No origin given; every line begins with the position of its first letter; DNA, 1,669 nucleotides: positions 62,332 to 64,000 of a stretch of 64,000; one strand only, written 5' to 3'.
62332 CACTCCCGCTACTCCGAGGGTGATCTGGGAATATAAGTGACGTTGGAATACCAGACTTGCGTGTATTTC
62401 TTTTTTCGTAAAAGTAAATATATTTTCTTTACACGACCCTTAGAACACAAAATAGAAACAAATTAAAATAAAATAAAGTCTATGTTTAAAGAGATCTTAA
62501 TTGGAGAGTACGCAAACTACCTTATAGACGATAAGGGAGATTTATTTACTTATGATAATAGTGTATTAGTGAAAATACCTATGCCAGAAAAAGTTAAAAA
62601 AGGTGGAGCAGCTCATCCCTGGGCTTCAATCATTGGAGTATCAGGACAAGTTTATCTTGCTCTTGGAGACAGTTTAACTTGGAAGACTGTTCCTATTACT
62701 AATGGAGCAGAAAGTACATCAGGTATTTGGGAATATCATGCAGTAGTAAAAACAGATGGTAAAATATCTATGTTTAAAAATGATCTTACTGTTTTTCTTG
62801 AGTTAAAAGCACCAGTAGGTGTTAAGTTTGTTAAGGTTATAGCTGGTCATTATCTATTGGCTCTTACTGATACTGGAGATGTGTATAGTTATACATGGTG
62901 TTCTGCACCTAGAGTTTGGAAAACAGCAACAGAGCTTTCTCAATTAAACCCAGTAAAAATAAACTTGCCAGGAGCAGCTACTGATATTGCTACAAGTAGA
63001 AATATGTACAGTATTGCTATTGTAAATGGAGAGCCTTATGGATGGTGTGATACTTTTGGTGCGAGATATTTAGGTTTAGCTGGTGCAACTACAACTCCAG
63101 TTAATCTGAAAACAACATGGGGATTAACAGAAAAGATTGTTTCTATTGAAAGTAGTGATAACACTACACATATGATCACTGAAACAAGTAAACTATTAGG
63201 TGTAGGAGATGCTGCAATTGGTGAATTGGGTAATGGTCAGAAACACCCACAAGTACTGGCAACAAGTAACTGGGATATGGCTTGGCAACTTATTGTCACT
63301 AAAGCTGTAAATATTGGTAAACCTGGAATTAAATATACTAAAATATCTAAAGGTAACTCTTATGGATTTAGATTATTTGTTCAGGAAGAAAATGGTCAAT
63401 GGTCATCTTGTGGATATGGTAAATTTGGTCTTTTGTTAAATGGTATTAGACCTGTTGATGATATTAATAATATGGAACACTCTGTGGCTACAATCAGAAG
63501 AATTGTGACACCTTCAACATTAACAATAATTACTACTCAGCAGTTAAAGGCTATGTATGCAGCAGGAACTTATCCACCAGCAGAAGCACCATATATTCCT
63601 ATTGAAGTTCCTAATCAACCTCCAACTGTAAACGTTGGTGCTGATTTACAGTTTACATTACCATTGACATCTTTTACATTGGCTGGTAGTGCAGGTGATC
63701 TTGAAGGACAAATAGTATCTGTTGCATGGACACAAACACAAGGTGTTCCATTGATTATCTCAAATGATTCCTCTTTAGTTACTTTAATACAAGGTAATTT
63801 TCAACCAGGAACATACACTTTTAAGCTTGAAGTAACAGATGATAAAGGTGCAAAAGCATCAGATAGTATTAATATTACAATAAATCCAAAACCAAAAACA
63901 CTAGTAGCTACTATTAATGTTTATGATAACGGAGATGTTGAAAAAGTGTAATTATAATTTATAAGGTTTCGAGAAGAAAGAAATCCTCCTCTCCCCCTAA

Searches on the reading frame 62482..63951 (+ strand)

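Call 19: search_protein_families(library=pfam, proteins=[window:62482-63951:+], max_evalue=0.001)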
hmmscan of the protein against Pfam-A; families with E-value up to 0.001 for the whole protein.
window:62482-63951:+ (489 aa): 6 families
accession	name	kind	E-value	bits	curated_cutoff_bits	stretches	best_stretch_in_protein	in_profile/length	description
PF22352.2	K319L-like_PKD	-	5.6e-18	65.2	27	1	386-467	2-84/84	K319L-like, PKD domain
PF25390.1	WD40_RLD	-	1.4e-10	41.5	150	1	112-323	29-230/363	RCC1-like domain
PF05345.18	He_PIG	-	2.5e-05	25.1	24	1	377-468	6-96/96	Putative Ig domain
PF07495.19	Y_Y_Y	-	0.00012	22.3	26.6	0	428-467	25-64/65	Y_Y_Y domain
PF18911.6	PKD_4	-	0.00041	20.8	27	0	378-466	1-84/85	PKD domain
PF00801.26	PKD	-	0.00049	20.5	23.5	0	378-460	6-74/80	PKD domain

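Call 98: search_protein_families(library=phrogs, proteins=[window:62482-63951:+], max_evalue=0.001)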
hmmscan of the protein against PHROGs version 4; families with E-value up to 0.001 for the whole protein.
window:62482-63951:+ (489 aa): 0 families
